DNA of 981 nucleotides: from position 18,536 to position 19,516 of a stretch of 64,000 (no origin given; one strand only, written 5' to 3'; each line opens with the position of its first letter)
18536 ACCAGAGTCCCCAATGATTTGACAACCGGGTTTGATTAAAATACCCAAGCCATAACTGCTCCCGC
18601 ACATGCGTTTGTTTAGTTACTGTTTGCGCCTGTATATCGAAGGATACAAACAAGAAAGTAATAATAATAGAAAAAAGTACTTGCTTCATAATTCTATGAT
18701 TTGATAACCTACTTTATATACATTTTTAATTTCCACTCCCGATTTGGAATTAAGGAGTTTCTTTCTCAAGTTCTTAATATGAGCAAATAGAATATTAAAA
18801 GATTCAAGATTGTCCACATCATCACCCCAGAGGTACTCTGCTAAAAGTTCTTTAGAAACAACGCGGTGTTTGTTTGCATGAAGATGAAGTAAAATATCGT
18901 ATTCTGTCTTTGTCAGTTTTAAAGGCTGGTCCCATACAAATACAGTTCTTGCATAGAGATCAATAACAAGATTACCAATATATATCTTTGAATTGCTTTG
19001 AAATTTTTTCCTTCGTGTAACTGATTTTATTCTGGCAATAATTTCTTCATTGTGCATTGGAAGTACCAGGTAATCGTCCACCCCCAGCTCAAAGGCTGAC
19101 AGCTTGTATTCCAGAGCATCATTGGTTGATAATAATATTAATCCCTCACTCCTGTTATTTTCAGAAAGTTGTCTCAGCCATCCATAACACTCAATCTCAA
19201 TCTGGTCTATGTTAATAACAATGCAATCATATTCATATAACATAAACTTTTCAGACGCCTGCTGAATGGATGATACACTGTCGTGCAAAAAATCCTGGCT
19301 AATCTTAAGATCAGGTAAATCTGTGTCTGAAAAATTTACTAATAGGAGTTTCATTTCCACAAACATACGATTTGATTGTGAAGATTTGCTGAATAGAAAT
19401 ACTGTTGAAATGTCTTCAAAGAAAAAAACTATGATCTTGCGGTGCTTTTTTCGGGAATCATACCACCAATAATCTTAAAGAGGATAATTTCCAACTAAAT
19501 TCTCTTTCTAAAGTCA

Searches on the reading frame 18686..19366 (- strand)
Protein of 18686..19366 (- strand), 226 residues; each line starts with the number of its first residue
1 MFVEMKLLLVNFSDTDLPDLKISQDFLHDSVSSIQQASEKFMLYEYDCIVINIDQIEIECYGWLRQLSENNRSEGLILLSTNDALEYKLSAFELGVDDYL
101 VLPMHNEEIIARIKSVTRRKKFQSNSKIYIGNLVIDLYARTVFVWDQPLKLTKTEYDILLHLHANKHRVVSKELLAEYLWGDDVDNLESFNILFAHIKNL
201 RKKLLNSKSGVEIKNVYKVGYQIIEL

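Call 7: search_protein_families(library=pfam, proteins=[window:18686-19366:-])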
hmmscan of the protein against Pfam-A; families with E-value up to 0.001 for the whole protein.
window:18686-19366:- (226 aa): 2 families
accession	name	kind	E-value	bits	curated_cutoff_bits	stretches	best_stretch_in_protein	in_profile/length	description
PF00486.34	Trans_reg_C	-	4.7e-17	62.3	26.2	1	147-222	2-76/77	Transcriptional regulatory protein, C terminal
PF00072.30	Response_reg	-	5.9e-07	30.1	30.2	1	28-114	25-111/111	Response regulator receiver domain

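Call 8: find_related_loci(query=window:18686-19366:-, collection=genome_contigs, flank=3000)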
Query window:18686-19366:- (226 aa) in genome_contigs; peptide patterns used: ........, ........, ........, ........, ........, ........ (x = any residue, [..] = any of these).
93 stretches matched a pattern; 11 encode a relative of the query (tblastn E <= 1e-3); 11 distinct loci.
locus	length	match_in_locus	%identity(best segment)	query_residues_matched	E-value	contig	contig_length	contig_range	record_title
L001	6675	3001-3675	92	2-226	6e-140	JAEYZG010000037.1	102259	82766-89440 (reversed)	MAG: Bacteroidetes bacterium isolate OH_CBlB_80 k127_2830214, whole genome shotgun sequence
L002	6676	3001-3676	88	2-226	7e-116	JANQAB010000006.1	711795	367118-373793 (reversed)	MAG: Sporocytophaga sp. isolate 29_gen_w_cov.4 s893, whole genome shotgun sequence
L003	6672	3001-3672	48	5-226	4e-64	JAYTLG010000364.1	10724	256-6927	MAG: Cytophaga sp. isolate GFS_3300 GFS_3300_363, whole genome shotgun sequence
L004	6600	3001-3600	41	23-222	2e-49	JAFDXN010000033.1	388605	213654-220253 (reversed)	MAG: Bacteroidetes bacterium isolate SZAS-26 CK_MAG-111__33__length-388605, whole genome shotgun sequence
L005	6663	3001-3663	38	5-222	2e-48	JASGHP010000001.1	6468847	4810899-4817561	MAG: Chitinophagaceae bacterium isolate 5N019 JMF-2111-06-0005.ont.bin.19_0, whole genome shotgun sequence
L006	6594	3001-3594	39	25-222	7e-48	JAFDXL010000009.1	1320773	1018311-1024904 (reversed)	MAG: Bacteroidetes bacterium isolate SZAS-24 BACT-AMP-6__9__length-1320773, whole genome shotgun sequence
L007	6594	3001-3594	39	25-222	7e-48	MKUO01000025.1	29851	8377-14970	MAG: Bacteroidetes bacterium 43-93 SCNpilot_expt_1000_bf_scaffold_801, whole genome shotgun sequence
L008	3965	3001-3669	36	5-225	6e-46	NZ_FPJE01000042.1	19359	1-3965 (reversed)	Sinomicrobium oceani strain CGMCC 1.12145, whole genome shotgun sequence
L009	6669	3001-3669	36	5-225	7e-46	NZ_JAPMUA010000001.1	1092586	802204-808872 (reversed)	Galbibacter pacificus strain CMA-7 N_1_length_1092586_cov_498.511552_cov_498.511552, whole genome shotgun sequence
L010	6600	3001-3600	42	23-222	1e-49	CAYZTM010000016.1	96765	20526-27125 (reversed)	MAG TPA_asm: uncultured Flavipsychrobacter sp. isolate SRP263991_co5_636 genome assembly, contig: NODE_521_length_96765_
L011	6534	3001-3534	26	44-222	1e-10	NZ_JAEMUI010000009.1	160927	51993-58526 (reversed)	Marinomonas spartinae strain USM8 Marinomonas_USM8_unicycler_contig_9, whole genome shotgun sequence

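Call 20: find_related_loci(query=window:18686-19366:-, collection=metagenome_contigs, flank=1500)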
Query window:18686-19366:- (226 aa) in metagenome_contigs; peptide patterns used: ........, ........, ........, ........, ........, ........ (x = any residue, [..] = any of these).
203 stretches matched a pattern; 1 encode a relative of the query (tblastn E <= 1e-3); 1 distinct loci.
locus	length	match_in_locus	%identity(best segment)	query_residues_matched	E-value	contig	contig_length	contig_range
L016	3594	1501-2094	39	25-222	4e-49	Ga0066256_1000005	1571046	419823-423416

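Call 24: find_homologous_proteins(query=window:18686-19354:-, max_evalue=1e-20)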
Query window:18686-19354:- (222 aa): 731 proteins with E <= 1e-20 among 1430 candidates; the best 120 are listed.
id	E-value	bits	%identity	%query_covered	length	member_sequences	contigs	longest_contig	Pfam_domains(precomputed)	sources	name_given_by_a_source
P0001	7.1e-130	449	93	100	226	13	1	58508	PF00486.35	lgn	-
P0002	8.9e-88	312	65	100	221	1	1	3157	PF00486.35,PF00072.31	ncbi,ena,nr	ncbi:MAG TPA: response regulator transcription factor [Cytophagales bacterium]|nr:response regulator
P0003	1.7e-80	288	61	100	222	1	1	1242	PF00486.35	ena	-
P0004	1.8e-79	284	59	100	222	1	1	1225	PF00486.35,PF00072.31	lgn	-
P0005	5.9e-79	283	59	100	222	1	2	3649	PF00486.35,PF00072.31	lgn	-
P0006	1.2e-78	282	59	100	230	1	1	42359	PF00486.35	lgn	-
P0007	7.5e-76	273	56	100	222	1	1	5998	PF00486.35,PF00072.31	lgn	-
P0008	7.5e-75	269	57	100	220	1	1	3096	PF00486.35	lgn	-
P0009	2.0e-73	265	57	100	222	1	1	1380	PF00486.35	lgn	-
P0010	4.1e-70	254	59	86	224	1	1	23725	PF00486.35,PF00072.31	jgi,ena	jgi:DNA-binding response OmpR family regulator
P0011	5.3e-68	247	57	93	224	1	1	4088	PF00486.35,PF00072.31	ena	-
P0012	5.3e-68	247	54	99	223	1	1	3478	PF00486.35,PF00072.31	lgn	-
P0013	2.1e-67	245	56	91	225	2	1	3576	PF00486.35,PF00072.31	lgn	-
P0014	2.5e-67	245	52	91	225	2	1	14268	PF00486.35,PF00072.31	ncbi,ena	-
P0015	2.0e-66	242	54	100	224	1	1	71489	PF00486.35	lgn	-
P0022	6.1e-64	234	51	100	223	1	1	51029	PF00486.35,PF00072.31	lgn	-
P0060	6.3e-49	185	45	100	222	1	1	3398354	PF00486.35,PF00072.31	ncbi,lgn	ncbi:MAG: response regulator transcription factor [Cytophagaceae bacterium]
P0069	8.6e-47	178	43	100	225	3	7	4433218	PF00486.35,PF00072.31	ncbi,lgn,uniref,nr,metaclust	ncbi:response regulator transcription factor [Cytophaga hutchinsonii]|uniref:Two-component response 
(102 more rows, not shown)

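Call 26: find_encoding_contigs(protein=P0001, flank=3500, max_places=3)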
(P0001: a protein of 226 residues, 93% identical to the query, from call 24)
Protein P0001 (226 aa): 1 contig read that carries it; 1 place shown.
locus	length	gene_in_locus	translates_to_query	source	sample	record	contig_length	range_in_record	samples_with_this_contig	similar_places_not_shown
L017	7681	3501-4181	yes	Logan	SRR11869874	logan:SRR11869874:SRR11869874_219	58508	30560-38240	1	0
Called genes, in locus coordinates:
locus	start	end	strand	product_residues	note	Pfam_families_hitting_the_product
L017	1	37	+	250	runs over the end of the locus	-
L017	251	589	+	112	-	PF01050:MannoseP_isomer (weak), PF07883:Cupin_2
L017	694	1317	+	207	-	PF14021:TNT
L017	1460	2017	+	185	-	-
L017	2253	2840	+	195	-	PF00027:cNMP_binding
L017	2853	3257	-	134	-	PF14248:DUF4345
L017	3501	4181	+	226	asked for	PF00486:Trans_reg_C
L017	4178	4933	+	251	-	PF10677:DUF2490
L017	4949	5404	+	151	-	PF09828:ChrB_C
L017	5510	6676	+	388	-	PF02417:Chromate_transp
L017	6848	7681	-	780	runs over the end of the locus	PF00884:Sulfatase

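Call 27: find_encoding_contigs(protein=P0002, flank=3500, max_places=2)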
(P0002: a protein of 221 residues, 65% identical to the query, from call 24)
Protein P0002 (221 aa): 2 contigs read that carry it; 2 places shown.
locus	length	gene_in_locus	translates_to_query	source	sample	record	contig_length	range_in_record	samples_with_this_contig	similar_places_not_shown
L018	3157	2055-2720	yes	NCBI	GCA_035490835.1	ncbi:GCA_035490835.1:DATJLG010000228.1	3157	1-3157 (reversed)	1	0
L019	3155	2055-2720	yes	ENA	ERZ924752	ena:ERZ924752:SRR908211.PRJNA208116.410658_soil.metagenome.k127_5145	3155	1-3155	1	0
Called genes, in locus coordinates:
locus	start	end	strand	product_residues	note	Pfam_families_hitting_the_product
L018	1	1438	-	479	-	PF15902:Sortilin-Vps10 (faint), PF25852:DUF6242_C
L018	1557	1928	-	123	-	-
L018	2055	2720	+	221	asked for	PF00072:Response_reg (weak), PF00486:Trans_reg_C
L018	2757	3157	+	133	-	PF09828:ChrB_C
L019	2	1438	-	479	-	?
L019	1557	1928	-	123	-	-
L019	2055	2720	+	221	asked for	PF00072:Response_reg (weak), PF00486:Trans_reg_C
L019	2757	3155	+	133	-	PF09828:ChrB_C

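Call 28: find_encoding_contigs(protein=P0006, flank=3500, max_places=2)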
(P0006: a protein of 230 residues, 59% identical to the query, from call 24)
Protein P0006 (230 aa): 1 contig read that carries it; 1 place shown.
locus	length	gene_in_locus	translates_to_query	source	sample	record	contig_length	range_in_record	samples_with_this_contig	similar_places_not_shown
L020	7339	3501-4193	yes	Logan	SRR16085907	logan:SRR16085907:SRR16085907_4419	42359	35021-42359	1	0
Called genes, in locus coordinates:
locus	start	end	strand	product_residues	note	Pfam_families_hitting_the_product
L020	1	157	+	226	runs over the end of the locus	-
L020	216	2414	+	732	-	PF24595:DUF7619 (weak), PF18962:Por_Secre_tail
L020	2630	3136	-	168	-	PF00156:Pribosyltran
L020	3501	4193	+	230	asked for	PF00486:Trans_reg_C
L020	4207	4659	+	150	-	PF09828:ChrB_C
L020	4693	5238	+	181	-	-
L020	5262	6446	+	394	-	PF02417:Chromate_transp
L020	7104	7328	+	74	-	-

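Call 29: find_encoding_contigs(protein=P0007, flank=3500, max_places=2)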
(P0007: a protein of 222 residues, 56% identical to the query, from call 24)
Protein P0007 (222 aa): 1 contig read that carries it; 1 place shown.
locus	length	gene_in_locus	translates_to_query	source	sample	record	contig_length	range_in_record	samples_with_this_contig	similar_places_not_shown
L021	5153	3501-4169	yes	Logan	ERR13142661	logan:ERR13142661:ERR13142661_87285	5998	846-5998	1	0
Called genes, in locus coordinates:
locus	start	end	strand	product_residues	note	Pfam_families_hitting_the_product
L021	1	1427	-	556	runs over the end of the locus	-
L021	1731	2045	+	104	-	-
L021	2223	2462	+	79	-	-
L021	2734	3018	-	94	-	-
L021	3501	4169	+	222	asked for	PF00072:Response_reg (faint), PF00486:Trans_reg_C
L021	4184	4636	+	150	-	PF09828:ChrB_C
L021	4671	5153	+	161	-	?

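Call 30: find_encoding_contigs(protein=P0010, flank=3500, max_places=1)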
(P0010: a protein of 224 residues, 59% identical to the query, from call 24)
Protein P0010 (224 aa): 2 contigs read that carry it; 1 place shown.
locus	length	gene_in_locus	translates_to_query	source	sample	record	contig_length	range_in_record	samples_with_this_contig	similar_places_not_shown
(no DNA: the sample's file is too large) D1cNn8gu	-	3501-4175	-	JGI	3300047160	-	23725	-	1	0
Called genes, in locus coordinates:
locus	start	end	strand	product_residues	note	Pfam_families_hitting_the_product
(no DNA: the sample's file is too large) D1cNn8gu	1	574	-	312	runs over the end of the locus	-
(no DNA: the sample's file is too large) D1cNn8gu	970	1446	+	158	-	-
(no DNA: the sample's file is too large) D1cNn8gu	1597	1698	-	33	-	-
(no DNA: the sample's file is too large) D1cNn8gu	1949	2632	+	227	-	PF00544:Pectate_lyase_4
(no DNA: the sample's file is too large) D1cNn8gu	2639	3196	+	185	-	PF18962:Por_Secre_tail (faint)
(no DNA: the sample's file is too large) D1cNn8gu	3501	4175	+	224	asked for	PF00072:Response_reg (faint), PF00486:Trans_reg_C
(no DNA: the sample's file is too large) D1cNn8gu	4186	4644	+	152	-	PF09828:ChrB_C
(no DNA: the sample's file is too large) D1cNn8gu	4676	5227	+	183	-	-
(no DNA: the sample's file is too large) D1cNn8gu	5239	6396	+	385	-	PF02417:Chromate_transp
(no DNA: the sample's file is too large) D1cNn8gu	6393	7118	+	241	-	PF00081:Sod_Fe_N, PF02777:Sod_Fe_C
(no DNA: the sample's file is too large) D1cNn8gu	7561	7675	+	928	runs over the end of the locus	?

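Call 31: find_encoding_contigs(protein=P0015, flank=3500, max_places=1)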
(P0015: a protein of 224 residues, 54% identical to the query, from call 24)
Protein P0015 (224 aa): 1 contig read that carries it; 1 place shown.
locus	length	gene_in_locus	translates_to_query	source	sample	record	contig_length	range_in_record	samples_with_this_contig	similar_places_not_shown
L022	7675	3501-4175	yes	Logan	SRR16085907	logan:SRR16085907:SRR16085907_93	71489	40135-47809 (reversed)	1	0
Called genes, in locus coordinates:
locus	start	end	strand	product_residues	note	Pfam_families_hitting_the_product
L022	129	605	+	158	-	PF20105:DUF6495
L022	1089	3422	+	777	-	PF00384:Molybdopterin, PF01568:Molydop_binding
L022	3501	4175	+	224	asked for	PF00486:Trans_reg_C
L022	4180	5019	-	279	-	PF03851:UvdE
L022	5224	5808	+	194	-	PF00440:TetR_N (weak), PF16925:TetR_C_13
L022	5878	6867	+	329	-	PF00044:Gp_dh_N, PF02800:Gp_dh_C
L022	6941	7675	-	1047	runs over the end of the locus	PF13385:Laminin_G_3, PF07679:I-set (faint), PF13895:Ig_2 (faint), PF13927:Ig_3 (weak), PF13385:Laminin_G_3, PF02210:Laminin_G_2 (faint), PF13385:Laminin_G_3, PF18962:Por_Secre_tail (weak), +1 more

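Call 32: find_encoding_contigs(protein=P0022, flank=3500, max_places=1)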
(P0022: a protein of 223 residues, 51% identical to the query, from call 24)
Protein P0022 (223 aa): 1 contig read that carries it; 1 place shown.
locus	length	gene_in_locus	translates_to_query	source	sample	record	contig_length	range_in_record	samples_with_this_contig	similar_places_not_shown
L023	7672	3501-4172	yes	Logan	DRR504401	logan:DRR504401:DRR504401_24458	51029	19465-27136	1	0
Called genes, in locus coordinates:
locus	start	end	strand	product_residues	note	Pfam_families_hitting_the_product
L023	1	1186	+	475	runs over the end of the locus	PF00890:FAD_binding_2 (weak), PF01266:DAO (weak), PF12831:FAD_oxidored (weak), PF13450:NAD_binding_8, PF01593:Amino_oxidase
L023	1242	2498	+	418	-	PF03601:Cons_hypoth698, PF03812:KdgT (weak)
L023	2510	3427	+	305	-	PF01370:Epimerase, PF08338:DUF1731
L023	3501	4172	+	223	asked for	PF00072:Response_reg, PF00486:Trans_reg_C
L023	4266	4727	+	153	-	PF09828:ChrB_C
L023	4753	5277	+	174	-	-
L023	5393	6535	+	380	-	PF02417:Chromate_transp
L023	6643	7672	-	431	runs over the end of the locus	PF02652:Lactate_perm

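Call 33: find_encoding_contigs(protein=P0005, flank=3500, max_places=1)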
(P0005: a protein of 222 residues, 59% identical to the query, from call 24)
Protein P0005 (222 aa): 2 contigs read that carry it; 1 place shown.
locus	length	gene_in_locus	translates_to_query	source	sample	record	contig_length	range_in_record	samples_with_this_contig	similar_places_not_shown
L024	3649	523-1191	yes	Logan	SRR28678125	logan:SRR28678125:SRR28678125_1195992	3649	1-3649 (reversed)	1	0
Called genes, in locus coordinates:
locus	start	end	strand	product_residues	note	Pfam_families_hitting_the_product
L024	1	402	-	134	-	?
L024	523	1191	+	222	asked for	PF00072:Response_reg (weak), PF00486:Trans_reg_C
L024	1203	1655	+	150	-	PF09828:ChrB_C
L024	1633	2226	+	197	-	-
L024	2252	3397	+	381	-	PF02417:Chromate_transp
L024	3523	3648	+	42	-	?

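Call 44: search_solved_structures(query=window:18686-19354:-, show_alignments=2, max_evalue=1e-10)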
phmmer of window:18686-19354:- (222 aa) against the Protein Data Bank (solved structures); distinct sequences matched with E-value up to 1e-10: 19.
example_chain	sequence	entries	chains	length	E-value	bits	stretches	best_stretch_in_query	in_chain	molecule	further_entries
1kgs_A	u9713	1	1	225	1.6e-26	96.6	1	41-217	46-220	DNA BINDING RESPONSE REGULATOR D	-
8jo2_H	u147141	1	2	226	2.9e-22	82.7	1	19-209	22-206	DNA-binding transcriptional regulator BasR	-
4s04_A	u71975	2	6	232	3.1e-22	82.6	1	19-209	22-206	DNA-binding transcriptional regulator BasR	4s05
3q9s_A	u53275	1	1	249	1e-16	64.6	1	43-202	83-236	DNA-binding response regulator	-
1p2f_A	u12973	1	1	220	7.1e-16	61.9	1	43-218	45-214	Response Regulator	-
1ys6_A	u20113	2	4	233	1.9e-15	60.5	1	42-202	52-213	Transcriptional regulatory protein prrA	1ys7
9ji3_J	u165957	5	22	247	1.9e-15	60.5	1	31-204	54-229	DNA-binding response regulator | Possible two component system response transcriptional positive regulator PhoP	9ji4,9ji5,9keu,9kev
3r0j_A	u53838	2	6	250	2e-15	60.4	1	31-204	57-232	POSSIBLE TWO COMPONENT SYSTEM RESPONSE TRANSCRIPTIONAL POSITIVE REGULATOR PHOP | Response regulator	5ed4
9ket_J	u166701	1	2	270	8.3e-15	58.4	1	43-204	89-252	Possible two component system response transcriptional positive regulator PhoP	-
5u8k_A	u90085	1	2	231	2.5e-13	53.5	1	21-219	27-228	Response regulator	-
5vfa_A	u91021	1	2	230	3.3e-13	53.1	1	21-219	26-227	Response regulator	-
7e1b_A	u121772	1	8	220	3.9e-13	52.9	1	72-218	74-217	DNA-binding response regulator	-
5u8m_A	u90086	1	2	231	5.4e-13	52.4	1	21-219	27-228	Response regulator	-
2hqr_A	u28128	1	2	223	8.3e-13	51.8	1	21-218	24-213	Putative TRANSCRIPTIONAL REGULATOR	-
2oqr_A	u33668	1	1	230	2.6e-12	50.2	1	69-218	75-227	Sensory transduction protein regX3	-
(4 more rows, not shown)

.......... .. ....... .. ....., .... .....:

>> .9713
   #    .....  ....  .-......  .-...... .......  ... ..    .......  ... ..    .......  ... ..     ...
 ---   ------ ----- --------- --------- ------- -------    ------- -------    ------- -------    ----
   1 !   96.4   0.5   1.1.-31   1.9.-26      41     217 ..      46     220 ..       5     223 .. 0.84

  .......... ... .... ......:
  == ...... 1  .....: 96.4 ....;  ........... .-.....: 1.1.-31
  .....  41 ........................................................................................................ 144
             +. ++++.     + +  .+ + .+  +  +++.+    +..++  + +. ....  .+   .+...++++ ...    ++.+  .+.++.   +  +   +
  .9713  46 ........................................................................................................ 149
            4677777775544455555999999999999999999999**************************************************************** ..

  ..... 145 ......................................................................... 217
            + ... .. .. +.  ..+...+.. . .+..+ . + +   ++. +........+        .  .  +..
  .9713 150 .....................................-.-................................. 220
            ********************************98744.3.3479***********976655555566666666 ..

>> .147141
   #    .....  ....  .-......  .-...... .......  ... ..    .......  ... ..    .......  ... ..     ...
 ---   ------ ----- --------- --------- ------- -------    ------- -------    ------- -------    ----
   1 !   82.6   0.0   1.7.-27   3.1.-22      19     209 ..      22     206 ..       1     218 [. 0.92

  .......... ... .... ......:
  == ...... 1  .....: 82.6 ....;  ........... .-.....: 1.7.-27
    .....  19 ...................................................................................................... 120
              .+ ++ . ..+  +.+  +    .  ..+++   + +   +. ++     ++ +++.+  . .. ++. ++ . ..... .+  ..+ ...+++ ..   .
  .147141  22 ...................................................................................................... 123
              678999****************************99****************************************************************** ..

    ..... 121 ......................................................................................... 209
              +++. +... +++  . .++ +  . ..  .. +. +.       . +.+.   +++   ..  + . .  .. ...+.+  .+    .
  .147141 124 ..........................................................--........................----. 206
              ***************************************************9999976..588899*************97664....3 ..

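Call 49: find_encoding_contigs(protein=P0069, flank=3000, max_places=1)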
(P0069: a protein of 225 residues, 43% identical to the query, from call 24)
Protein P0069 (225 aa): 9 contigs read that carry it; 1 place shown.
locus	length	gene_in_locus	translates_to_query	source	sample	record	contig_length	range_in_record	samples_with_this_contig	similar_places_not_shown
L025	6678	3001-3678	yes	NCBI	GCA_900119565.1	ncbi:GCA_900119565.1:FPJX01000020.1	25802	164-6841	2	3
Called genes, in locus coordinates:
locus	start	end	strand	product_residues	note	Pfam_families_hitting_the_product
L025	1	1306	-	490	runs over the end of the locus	?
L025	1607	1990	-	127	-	PF11236:DUF3037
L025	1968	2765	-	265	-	PF20613:HipA_2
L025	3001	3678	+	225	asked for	PF00072:Response_reg, PF00486:Trans_reg_C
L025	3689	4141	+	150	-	PF09828:ChrB_C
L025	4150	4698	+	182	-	-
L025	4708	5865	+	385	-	PF02417:Chromate_transp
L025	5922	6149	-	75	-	-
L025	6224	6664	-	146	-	PF21785:Bflower_2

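Call 50: find_encoding_contigs(protein=P0060, flank=3000, max_places=1)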
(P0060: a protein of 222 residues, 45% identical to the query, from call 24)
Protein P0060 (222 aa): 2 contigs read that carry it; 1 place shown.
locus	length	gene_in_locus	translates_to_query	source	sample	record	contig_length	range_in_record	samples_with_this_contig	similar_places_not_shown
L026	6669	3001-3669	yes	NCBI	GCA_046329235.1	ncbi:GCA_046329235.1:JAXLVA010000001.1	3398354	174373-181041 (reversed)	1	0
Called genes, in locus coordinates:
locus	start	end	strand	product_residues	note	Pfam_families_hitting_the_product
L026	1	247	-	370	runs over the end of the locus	PF02595:Gly_kinase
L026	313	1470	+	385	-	-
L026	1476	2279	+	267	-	-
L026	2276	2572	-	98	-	PF02426:MIase (weak)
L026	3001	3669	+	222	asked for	PF00072:Response_reg (faint), PF00486:Trans_reg_C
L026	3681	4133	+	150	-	PF09828:ChrB_C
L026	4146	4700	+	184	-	-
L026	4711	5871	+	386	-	PF02417:Chromate_transp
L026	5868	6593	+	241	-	PF00081:Sod_Fe_N, PF02777:Sod_Fe_C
